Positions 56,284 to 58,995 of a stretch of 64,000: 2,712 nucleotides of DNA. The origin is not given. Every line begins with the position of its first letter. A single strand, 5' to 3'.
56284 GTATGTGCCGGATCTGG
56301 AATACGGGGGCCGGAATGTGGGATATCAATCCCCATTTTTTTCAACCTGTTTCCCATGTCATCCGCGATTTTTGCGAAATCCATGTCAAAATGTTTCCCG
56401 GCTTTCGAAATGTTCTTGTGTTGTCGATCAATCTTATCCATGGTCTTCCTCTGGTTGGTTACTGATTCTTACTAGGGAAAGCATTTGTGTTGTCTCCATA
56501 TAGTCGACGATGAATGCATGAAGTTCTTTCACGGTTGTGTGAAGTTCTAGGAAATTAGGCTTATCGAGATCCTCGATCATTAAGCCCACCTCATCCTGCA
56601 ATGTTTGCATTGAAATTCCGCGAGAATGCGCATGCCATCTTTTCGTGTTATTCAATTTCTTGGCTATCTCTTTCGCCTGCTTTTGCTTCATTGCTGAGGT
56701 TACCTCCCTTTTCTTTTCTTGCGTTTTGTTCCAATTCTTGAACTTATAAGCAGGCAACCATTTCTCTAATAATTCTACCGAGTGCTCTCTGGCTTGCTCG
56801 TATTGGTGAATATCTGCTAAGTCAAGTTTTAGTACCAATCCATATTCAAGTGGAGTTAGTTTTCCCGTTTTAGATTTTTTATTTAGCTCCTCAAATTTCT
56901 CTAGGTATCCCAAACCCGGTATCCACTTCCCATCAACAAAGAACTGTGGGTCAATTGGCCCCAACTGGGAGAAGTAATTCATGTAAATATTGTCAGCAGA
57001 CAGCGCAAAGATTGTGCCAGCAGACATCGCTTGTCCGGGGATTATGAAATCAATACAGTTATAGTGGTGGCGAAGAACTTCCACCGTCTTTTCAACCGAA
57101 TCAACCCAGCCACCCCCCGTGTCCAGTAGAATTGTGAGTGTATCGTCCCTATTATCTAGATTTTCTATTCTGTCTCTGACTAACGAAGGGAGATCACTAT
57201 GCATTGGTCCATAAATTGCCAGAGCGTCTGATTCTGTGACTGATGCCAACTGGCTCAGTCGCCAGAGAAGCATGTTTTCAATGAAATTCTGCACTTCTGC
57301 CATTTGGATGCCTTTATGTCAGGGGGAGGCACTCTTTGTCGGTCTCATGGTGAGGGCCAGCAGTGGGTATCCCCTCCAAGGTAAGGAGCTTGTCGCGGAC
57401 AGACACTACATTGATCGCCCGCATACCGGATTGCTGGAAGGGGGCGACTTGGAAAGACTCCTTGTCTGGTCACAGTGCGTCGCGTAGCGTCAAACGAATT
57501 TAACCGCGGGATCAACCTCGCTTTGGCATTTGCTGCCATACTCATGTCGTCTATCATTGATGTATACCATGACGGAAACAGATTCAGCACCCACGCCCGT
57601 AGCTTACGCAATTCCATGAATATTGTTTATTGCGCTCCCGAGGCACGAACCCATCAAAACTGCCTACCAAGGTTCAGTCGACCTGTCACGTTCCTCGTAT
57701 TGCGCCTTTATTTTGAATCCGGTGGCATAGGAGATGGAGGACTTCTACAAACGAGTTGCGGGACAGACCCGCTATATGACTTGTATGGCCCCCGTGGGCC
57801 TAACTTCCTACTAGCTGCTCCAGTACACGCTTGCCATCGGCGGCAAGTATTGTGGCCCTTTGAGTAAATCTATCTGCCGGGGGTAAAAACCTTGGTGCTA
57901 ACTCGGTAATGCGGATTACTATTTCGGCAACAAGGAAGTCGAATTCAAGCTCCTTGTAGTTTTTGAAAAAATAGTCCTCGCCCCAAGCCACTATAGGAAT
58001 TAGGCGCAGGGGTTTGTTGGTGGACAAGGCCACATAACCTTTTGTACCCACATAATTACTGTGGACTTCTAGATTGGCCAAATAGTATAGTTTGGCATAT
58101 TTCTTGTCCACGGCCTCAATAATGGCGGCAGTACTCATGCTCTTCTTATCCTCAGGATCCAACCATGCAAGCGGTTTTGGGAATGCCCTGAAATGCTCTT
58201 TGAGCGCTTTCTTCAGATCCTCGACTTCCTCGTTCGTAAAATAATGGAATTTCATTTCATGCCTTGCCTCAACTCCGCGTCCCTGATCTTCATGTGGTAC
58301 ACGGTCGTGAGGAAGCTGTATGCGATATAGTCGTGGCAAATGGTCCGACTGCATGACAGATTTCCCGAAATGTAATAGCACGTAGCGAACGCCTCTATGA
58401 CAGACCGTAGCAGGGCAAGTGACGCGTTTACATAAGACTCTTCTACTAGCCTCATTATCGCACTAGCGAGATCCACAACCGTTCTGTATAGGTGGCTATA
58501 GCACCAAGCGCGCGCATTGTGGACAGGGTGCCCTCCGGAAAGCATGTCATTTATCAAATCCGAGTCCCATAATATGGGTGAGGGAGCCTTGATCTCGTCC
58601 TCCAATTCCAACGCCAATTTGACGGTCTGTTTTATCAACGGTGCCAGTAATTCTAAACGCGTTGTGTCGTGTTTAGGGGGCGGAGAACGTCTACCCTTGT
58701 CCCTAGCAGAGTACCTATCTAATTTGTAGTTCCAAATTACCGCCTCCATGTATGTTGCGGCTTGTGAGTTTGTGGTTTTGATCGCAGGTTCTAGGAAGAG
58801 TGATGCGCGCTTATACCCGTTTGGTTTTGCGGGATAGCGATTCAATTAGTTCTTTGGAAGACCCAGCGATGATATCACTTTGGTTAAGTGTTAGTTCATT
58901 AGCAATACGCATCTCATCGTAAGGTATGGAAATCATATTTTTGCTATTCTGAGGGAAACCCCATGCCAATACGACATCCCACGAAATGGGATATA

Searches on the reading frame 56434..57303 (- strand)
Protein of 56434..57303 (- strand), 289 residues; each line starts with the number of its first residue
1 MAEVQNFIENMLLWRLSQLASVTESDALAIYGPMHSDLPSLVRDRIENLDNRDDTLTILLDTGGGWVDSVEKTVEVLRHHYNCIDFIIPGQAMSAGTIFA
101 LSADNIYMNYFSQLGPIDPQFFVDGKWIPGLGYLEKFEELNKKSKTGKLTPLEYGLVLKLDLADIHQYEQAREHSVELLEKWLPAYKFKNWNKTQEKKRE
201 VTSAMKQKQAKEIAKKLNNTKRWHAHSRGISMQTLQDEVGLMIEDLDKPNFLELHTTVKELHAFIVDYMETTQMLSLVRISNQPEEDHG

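Call 62: search_protein_families(library=pfam, proteins=[window:56434-57303:-], max_evalue=0.01)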
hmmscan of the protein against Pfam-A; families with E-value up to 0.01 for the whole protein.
window:56434-57303:- (289 aa): 2 families
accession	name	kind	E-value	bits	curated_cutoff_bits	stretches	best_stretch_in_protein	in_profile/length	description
PF01972.22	SDH_protease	-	5.4e-13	49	31.3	1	52-121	90-159/286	ClpP-like SDH-type serine proteinase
PF25145.1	NfeD1b_N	-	2.3e-07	31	40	1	51-115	29-93/189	NfeD1b, N-terminal domain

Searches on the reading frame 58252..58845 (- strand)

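Call 62: search_protein_families(library=pfam, proteins=[window:58252-58845:-], max_evalue=0.01)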
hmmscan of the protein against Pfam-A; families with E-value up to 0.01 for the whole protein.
window:58252-58845:- (197 aa): 1 family
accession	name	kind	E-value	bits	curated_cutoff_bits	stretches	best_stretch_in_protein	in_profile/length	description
PF18928.5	DUF5677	-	1.9e-05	25.2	27.1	1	117-179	5-65/166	Family of unknown function (DUF5677)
